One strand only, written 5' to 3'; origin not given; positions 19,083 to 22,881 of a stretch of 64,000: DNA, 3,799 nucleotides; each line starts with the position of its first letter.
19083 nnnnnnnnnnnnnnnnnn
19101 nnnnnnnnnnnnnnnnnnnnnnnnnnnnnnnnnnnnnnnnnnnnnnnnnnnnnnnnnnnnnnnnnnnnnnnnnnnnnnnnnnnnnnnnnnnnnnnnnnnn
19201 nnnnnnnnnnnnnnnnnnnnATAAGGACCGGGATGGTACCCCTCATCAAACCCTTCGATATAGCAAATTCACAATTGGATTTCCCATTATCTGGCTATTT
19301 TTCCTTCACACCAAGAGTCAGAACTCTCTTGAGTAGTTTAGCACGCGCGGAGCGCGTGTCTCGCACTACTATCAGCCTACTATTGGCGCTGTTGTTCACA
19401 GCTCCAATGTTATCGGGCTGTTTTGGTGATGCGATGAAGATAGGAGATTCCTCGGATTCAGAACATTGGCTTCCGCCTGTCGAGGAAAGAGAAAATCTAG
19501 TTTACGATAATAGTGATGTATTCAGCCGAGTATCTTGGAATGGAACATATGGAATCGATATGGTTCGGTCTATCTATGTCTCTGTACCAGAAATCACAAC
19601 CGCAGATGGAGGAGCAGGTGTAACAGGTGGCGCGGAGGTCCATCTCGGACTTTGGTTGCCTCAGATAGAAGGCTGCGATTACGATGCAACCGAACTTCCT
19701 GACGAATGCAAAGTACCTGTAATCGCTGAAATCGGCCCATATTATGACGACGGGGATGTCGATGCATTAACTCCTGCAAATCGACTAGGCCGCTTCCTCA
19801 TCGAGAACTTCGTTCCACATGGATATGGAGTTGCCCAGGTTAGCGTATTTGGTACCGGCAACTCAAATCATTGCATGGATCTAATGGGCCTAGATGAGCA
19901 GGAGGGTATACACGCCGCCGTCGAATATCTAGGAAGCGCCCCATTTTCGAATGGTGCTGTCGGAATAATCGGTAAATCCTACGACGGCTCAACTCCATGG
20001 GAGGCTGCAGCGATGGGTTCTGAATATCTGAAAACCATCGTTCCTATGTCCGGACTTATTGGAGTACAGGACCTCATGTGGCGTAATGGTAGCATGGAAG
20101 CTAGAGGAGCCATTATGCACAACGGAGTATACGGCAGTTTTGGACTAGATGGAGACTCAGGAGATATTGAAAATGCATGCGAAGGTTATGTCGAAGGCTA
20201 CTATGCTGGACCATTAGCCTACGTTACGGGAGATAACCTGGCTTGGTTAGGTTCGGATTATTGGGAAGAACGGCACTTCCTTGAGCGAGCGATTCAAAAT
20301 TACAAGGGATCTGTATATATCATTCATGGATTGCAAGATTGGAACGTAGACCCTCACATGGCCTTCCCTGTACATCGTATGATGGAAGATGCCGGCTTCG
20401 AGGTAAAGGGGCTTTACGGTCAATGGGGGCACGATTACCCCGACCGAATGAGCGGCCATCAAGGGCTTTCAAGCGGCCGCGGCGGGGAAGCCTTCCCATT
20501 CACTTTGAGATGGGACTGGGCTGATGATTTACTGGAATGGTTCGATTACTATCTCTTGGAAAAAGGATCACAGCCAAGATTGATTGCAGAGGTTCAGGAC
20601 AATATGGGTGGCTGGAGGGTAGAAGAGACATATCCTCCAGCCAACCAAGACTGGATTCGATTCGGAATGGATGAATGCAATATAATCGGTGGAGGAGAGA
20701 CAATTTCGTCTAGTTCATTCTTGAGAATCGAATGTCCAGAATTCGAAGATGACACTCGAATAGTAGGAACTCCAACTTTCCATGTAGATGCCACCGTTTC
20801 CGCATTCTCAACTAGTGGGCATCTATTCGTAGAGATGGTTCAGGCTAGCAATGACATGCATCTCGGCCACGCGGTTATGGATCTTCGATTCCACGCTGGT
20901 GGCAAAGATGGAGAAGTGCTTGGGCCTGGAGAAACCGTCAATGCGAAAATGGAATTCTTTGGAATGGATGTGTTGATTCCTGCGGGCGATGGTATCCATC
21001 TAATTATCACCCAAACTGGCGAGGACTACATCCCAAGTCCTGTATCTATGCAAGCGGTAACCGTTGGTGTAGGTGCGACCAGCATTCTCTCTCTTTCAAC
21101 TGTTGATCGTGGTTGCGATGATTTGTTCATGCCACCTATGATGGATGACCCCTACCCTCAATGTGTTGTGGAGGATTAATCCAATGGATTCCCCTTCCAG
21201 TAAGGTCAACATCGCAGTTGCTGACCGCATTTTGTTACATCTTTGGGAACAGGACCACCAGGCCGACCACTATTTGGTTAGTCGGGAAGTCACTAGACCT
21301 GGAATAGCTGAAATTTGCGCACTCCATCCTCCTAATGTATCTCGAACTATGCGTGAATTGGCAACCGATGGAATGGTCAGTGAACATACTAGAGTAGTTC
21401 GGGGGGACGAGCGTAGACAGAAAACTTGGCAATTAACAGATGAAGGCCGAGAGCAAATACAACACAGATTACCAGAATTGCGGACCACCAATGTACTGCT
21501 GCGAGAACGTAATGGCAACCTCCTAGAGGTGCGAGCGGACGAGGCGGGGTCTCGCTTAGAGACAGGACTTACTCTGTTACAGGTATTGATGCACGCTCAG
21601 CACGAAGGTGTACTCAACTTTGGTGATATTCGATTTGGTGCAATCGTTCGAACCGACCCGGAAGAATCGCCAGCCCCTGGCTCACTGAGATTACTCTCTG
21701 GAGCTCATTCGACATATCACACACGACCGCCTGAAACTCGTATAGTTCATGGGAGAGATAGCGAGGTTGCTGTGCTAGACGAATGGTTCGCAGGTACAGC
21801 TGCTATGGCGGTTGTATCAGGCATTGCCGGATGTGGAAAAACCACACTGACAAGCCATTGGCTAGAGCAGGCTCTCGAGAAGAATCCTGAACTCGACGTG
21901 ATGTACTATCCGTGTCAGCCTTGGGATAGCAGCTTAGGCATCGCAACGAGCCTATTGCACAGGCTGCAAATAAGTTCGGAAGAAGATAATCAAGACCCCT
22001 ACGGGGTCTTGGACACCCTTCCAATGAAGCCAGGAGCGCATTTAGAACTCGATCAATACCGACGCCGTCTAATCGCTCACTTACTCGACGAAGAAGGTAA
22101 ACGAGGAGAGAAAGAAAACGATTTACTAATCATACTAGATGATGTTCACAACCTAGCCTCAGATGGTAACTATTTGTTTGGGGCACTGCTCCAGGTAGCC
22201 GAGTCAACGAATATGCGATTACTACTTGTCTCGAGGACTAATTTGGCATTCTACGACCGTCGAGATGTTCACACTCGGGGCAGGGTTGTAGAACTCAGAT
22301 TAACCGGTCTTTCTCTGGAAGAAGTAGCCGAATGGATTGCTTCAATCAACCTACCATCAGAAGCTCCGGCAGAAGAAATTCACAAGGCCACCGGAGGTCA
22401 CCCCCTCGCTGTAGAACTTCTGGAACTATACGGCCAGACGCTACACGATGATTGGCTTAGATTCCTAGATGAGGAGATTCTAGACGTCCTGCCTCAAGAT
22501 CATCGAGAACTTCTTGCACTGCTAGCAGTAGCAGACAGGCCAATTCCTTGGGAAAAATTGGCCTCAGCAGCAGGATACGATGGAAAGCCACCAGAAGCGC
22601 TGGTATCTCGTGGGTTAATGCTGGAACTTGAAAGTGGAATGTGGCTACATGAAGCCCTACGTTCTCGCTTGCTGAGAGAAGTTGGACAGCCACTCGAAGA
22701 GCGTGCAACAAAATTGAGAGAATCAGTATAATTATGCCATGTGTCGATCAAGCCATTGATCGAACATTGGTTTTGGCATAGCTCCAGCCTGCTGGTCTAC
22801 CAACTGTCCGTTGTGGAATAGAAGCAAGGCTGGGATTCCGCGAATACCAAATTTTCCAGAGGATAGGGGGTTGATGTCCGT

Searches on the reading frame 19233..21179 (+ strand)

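Call 52: search_protein_families(library=pfam, proteins=[window:19233-21179:+], max_evalue=0.001)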
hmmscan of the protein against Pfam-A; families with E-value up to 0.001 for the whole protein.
window:19233-21179:+ (648 aa): 2 families
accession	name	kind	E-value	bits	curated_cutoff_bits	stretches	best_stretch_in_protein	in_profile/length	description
PF02129.25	Peptidase_S15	-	8.3e-31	108.1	23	1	156-401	14-261/262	X-Pro dipeptidyl-peptidase (S15 family)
PF08530.16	PepX_C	-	2.4e-10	41.1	22.5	1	497-609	80-193/217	X-Pro dipeptidyl-peptidase C-terminal non-catalytic domain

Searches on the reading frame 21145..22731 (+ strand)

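Call 52: search_protein_families(library=pfam, proteins=[window:21145-22731:+], max_evalue=0.001)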
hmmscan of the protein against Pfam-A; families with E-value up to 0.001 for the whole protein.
window:21145-22731:+ (528 aa): 6 families
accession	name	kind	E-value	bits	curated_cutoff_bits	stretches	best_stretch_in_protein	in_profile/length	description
PF13191.12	AAA_16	-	3.7e-11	44.2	32.6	1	203-361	4-166/167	AAA ATPase domain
PF13401.12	AAA_22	-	1.1e-08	35.9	27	1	218-367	4-126/130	AAA domain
PF24883.2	NPHP3_N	-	8.3e-07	29.8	24.8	1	213-364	14-164/164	Nephrocystin 3, N-terminal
PF01637.24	ATPase_2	-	3.3e-06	27.5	33.2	1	204-425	4-224/225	ATPase domain predominantly from Archaea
PF13545.12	HTH_Crp_2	-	2e-05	24.9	27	1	29-83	6-57/70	Crp-like helix-turn-helix domain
PF13173.12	AAA_14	-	3.3e-05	24.3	27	0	221-299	4-78/129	AAA domain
